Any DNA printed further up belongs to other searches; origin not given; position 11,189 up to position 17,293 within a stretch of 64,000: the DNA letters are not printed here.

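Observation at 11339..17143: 1934-aa giant protein made of SG-punctuated Val/Ile beta-units, encoded by perfect 654-bp x3 and 213-bp x3 tandem DNA repeats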

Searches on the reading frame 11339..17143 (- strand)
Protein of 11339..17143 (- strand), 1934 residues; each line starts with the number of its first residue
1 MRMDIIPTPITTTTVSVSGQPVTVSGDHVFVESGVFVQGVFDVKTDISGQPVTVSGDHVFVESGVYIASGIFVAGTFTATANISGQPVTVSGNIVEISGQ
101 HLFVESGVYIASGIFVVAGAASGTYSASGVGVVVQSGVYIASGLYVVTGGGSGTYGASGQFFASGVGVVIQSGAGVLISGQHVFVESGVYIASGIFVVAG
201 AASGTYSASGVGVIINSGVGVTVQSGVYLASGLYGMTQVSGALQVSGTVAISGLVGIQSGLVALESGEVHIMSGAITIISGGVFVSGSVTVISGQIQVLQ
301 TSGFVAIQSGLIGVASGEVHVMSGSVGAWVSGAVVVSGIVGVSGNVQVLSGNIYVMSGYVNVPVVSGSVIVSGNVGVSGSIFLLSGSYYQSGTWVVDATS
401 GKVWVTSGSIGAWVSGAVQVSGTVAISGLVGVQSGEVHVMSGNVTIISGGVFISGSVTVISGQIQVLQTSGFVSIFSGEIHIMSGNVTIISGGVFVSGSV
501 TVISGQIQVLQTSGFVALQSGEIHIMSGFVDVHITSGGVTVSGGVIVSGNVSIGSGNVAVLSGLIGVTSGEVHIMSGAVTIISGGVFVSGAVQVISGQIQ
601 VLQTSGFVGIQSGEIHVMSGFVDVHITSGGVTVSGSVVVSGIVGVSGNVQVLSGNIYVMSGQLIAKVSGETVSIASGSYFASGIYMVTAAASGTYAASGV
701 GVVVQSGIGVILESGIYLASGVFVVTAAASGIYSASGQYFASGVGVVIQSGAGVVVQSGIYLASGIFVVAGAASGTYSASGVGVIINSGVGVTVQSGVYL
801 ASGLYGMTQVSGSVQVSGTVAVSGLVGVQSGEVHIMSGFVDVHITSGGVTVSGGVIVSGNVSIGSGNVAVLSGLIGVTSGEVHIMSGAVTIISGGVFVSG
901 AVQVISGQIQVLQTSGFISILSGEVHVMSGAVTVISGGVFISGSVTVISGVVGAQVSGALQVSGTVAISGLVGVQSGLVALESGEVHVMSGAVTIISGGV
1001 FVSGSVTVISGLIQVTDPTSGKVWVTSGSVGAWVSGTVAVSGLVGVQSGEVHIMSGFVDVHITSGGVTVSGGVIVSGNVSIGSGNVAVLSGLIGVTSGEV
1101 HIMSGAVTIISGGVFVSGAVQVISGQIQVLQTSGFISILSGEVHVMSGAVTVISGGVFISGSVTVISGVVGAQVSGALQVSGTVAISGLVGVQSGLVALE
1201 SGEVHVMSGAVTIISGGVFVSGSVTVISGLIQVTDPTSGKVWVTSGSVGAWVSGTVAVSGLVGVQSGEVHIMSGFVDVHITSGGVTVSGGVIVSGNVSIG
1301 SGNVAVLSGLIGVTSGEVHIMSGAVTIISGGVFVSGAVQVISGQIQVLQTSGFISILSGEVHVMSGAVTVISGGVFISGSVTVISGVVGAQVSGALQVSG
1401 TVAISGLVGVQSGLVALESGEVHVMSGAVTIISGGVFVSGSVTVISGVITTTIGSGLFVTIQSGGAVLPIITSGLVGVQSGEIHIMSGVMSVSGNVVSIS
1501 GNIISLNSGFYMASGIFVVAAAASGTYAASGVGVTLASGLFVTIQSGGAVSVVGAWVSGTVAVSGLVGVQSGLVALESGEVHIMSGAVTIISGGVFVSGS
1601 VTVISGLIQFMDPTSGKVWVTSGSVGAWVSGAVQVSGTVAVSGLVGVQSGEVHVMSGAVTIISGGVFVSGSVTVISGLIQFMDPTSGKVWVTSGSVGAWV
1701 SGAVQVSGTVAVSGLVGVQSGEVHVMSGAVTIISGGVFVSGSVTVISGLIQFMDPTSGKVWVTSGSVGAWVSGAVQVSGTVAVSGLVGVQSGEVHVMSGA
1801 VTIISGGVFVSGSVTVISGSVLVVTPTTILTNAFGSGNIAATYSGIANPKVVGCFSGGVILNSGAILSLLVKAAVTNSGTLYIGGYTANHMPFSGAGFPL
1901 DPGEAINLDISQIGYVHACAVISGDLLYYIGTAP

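Call 7: search_protein_families(library=pfam, proteins=[window:11339-17143:-], max_evalue=0.01)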
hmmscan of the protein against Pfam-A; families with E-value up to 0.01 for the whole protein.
window:11339-17143:- (1934 aa): 1 family
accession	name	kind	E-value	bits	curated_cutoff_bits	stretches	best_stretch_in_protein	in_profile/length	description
PF14499.12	DUF4437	-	0.00034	20.3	24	0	1600-1638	59-97/250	Domain of unknown function (DUF4437)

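Call 8: search_protein_families(library=phrogs, proteins=[window:11339-17143:-], max_evalue=0.01)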
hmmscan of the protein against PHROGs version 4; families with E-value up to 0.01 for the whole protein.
window:11339-17143:- (1934 aa): 1 family
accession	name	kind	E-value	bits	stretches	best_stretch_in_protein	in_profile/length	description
phrog_23015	-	unknown function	0.00078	20.7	0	609-632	29-52/61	-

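Call 12: search_dna_similar(query=window:11339-17143:-, collection=phages, mode=protein, max_rows=15)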
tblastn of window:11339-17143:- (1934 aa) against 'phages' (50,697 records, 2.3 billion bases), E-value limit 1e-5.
No match.

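Call 17: find_homologous_proteins(query=window:11339-17143:-, max_evalue=0.001)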
Query window:11339-17143:- (1934 aa): 1 proteins with E <= 0.001 among 8000 candidates.
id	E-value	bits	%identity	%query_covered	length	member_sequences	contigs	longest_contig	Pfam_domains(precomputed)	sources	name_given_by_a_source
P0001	2.0e-4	37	30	36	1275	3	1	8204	-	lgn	-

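Call 20: find_encoding_contigs(protein=P0001, flank=10000, max_places=4)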
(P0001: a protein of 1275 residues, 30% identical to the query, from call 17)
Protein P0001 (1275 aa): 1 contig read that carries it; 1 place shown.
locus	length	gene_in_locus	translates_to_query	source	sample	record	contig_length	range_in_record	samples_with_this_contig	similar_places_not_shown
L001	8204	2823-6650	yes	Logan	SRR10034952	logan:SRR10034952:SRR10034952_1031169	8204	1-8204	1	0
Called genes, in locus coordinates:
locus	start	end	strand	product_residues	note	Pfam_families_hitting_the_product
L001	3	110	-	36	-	?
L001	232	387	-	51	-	-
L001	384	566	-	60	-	-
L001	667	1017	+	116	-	-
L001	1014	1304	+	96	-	-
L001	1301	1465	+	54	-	PF21344:Zn_ribbon_LysW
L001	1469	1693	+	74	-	-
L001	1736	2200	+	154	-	PF13975:gag-asp_proteas (faint), PF13650:Asp_protease_2 (weak)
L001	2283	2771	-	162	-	-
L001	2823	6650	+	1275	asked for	-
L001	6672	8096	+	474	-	-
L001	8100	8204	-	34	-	?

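Call 21: find_encoding_contigs(protein=window:11339-17143:-, flank=10000, max_places=4)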
Protein window:11339-17143:- (1934 aa): no gene with exactly this product is on record in the collection.

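Call 24: find_related_loci(query=window:11339-17143:-, collection=viral_contigs, flank=10000)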
Query window:11339-17143:- (1934 aa) in viral_contigs; peptide patterns used: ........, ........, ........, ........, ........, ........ (x = any residue, [..] = any of these).
3 stretches matched a pattern, but none encodes a relative of the query by tblastn (E <= 1e-3).

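Call 25: find_related_loci(query=P0001, collection=viral_contigs, flank=10000)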
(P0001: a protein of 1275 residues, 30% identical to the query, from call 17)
Query P0001 (1275 aa) in viral_contigs; peptide patterns used: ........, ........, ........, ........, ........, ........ (x = any residue, [..] = any of these).
15 stretches matched a pattern, but none encodes a relative of the query by tblastn (E <= 1e-3).

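Call 44: search_protein_families(library=pfam, proteins=[L001:6651-8096:+, L001:2283-2771:-, L001:667-1017:+, L001:1736-2200:+], max_evalue=0.01)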
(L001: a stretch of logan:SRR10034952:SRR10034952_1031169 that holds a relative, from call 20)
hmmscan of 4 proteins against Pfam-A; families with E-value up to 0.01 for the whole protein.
L001:6651-8096:+ (481 aa): 0 families

L001:2283-2771:- (162 aa): 0 families

L001:667-1017:+ (116 aa): 1 family
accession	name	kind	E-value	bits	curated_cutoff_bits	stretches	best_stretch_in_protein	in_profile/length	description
PF13031.12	DUF3892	-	0.0041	18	22.3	0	79-111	40-71/71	Protein of unknown function (DUF3892)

L001:1736-2200:+ (154 aa): 2 families
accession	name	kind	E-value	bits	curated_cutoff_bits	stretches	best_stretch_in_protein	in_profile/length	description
PF13650.11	Asp_protease_2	-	4.2e-07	31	24.3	1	37-117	9-88/90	Aspartyl protease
PF13975.11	gag-asp_proteas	-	1.7e-05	25.8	28.2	1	37-117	9-87/92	gag-polyprotein putative aspartyl protease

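Call 105: find_related_loci(query=window:11339-17143:-, collection=metagenome_contigs, flank=10000)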
Query window:11339-17143:- (1934 aa) in metagenome_contigs; peptide patterns used: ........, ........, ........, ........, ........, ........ (x = any residue, [..] = any of these).
50 stretches matched a pattern; 3 encode a relative of the query (tblastn E <= 1e-3); 3 distinct loci.
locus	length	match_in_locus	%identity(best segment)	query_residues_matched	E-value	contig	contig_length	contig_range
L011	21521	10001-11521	41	2-1931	9e-69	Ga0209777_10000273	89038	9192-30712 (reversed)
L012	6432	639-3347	37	10-1931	1e-59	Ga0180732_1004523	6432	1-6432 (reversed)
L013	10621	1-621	40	169-1931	2e-31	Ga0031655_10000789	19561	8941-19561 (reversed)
